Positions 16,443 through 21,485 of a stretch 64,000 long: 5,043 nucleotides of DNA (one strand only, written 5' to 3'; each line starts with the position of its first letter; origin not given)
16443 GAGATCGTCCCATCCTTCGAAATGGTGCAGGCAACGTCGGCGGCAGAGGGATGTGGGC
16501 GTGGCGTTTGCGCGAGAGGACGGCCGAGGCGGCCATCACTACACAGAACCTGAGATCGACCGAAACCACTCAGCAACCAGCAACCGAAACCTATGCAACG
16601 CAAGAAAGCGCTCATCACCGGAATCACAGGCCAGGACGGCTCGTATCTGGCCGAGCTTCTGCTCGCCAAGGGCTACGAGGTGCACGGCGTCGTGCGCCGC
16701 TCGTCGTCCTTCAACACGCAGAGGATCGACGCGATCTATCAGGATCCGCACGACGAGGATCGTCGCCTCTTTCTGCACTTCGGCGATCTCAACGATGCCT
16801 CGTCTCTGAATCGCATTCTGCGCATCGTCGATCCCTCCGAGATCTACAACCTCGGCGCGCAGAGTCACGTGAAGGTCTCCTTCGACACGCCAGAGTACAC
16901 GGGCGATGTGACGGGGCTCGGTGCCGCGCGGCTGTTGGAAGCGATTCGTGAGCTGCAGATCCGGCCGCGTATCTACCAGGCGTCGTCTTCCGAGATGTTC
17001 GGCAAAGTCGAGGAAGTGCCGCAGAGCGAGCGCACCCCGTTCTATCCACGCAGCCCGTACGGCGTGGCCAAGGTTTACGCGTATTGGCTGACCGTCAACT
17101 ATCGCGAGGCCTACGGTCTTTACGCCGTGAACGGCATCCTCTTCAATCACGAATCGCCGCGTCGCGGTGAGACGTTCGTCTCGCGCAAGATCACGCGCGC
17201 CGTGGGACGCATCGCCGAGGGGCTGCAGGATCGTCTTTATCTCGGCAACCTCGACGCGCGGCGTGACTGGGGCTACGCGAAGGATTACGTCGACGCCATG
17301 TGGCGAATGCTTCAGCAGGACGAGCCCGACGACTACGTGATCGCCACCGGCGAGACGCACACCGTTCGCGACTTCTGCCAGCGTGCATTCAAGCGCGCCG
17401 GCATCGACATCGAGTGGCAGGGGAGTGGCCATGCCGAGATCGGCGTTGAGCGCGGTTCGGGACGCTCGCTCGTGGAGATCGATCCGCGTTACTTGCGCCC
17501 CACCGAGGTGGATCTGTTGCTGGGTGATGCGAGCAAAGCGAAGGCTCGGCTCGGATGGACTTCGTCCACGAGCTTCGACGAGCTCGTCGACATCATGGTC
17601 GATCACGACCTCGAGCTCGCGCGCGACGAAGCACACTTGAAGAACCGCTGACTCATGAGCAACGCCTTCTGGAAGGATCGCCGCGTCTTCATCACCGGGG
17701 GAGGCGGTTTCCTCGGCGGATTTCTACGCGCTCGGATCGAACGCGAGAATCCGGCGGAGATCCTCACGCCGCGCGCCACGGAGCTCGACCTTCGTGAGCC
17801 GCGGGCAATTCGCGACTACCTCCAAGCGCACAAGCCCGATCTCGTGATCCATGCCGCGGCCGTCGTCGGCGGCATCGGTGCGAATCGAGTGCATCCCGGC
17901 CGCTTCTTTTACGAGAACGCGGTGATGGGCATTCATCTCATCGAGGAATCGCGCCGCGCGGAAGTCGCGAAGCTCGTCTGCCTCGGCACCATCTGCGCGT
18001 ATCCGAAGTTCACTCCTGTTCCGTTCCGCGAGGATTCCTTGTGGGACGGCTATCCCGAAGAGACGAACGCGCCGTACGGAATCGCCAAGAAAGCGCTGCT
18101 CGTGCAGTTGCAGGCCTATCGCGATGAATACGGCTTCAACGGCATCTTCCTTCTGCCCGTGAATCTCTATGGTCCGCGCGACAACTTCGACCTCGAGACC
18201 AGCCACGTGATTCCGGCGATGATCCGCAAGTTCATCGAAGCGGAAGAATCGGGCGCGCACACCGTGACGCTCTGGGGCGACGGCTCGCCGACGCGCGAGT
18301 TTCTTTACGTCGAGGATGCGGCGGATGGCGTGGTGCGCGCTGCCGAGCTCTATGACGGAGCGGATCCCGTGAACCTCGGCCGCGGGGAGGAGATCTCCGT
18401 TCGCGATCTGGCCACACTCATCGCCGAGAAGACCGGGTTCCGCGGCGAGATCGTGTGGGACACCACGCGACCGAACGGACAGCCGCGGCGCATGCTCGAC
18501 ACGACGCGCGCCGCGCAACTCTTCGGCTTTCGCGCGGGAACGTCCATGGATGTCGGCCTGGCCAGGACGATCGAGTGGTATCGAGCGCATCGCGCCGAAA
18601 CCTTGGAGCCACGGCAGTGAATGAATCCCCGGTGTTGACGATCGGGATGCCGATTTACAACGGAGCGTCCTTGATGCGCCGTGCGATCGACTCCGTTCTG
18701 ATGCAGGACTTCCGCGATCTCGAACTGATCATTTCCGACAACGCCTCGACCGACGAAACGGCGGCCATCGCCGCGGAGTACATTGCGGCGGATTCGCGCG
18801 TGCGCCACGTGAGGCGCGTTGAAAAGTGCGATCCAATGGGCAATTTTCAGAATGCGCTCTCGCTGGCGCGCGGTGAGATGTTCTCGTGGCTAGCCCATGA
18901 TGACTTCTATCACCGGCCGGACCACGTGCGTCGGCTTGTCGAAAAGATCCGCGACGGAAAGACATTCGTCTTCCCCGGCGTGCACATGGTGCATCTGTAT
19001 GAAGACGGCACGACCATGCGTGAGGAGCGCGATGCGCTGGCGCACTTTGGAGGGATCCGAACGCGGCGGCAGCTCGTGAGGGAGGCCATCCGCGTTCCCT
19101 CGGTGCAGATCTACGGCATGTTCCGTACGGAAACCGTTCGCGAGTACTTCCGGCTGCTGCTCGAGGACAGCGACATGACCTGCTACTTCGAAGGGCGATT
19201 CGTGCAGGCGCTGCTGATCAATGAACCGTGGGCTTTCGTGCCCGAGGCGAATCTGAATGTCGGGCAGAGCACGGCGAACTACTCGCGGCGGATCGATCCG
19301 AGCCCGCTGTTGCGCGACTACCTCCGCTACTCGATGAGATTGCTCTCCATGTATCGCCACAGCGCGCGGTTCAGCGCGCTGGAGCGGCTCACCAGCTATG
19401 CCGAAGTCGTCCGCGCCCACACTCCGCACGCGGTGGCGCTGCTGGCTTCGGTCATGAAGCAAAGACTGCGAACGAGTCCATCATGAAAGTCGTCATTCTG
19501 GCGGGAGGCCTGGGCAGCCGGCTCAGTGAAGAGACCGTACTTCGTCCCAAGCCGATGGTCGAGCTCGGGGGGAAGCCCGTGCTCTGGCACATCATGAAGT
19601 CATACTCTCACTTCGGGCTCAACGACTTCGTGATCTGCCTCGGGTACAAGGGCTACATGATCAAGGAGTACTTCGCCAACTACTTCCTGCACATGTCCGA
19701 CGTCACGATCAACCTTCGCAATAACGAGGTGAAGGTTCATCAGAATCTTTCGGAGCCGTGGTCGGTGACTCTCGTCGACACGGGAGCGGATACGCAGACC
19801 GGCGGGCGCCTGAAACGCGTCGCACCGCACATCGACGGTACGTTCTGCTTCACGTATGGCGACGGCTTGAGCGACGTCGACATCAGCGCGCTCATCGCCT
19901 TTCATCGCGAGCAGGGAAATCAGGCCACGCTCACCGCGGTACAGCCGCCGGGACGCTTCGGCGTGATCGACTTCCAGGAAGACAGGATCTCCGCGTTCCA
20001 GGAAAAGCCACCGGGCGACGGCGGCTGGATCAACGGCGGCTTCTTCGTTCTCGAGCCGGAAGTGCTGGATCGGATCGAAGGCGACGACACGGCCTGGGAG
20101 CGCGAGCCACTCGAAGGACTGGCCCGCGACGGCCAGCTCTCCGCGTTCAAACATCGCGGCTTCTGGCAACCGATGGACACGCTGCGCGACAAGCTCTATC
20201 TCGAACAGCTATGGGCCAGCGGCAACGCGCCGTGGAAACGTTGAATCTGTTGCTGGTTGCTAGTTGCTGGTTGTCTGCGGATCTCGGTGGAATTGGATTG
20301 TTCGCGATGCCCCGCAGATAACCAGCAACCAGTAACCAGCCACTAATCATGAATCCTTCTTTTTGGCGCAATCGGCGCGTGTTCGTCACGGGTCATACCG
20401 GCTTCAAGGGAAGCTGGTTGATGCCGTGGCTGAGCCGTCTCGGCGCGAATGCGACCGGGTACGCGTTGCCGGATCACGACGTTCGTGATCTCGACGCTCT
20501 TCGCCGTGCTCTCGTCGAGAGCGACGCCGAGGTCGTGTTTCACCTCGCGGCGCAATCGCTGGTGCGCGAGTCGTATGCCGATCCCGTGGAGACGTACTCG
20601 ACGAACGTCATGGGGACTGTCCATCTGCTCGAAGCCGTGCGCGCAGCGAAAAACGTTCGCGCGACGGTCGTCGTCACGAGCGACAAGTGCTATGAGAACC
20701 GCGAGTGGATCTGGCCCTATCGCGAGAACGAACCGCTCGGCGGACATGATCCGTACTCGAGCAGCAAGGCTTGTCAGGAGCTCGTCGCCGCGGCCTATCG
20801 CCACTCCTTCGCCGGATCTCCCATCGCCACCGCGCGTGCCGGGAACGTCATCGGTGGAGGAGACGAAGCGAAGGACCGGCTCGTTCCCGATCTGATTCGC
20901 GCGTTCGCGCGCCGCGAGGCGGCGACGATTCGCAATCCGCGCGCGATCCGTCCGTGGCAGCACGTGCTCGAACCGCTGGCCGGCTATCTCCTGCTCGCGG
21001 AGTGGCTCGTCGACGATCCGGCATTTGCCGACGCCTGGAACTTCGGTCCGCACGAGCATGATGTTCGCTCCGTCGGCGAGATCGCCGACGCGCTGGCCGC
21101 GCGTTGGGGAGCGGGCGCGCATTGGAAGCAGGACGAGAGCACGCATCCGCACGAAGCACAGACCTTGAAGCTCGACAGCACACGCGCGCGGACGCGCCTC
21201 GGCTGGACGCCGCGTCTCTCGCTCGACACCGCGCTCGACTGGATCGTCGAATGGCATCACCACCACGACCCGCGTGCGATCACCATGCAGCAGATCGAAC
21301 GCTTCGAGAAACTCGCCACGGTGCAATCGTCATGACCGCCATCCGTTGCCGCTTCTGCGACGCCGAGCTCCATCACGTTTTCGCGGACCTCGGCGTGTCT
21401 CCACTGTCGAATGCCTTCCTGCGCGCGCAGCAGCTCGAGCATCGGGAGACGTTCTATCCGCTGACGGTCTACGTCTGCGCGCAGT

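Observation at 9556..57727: Superfamily of intergenic hairpins with tandem 7-nt arms: conserved architecture, variable unit sequence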

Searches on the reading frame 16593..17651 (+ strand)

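Call 40: search_protein_families(library=pfam, proteins=[window:16593-17651:+])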
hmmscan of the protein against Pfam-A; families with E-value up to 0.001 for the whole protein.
window:16593-17651:+ (352 aa): 3 families
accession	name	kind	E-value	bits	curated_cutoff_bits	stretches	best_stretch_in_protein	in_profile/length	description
PF16363.11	GDP_Man_Dehyd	-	6.1e-153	509.5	27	1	7-335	1-332/332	GDP-mannose 4,6 dehydratase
PF01370.27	Epimerase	-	6.3e-75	252.1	20.9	1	6-251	1-240/240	NAD dependent epimerase/dehydratase family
PF04321.23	RmlD_sub_bind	-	7.8e-06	25.6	27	1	5-161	2-130/287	RmlD substrate binding domain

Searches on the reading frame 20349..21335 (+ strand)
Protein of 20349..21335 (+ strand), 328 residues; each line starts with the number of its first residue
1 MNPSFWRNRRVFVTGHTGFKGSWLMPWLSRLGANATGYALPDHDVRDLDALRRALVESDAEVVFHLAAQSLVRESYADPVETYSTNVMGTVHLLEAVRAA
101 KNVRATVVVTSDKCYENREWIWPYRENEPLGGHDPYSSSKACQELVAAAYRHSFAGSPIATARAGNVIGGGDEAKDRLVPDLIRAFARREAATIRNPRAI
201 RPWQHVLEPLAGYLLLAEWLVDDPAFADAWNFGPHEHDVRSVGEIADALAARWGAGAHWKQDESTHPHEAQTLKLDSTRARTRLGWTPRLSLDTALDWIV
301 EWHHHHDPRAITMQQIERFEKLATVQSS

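Call 40: search_protein_families(library=pfam, proteins=[window:20349-21335:+])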
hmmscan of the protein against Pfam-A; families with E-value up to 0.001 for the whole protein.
window:20349-21335:+ (328 aa): 6 families
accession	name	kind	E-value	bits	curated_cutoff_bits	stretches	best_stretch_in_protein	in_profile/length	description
PF16363.11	GDP_Man_Dehyd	-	9.8e-36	124.3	27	1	38-295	54-328/332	GDP-mannose 4,6 dehydratase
PF01370.27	Epimerase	-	5.1e-32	111.6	20.9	1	11-219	1-227/240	NAD dependent epimerase/dehydratase family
PF02719.21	Polysacc_synt_2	-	3.6e-10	39.9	20.2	1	44-169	62-173/293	Polysaccharide biosynthesis protein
PF04321.23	RmlD_sub_bind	-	4.3e-07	29.7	27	1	10-147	2-136/287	RmlD substrate binding domain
PF07993.18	NAD_binding_4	-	2.7e-06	27.2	20.1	1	56-169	85-209/258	Male sterility protein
PF01073.25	3Beta_HSD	-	0.00011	21.8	22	1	43-142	52-152/280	3-beta hydroxysteroid dehydrogenase/isomerase family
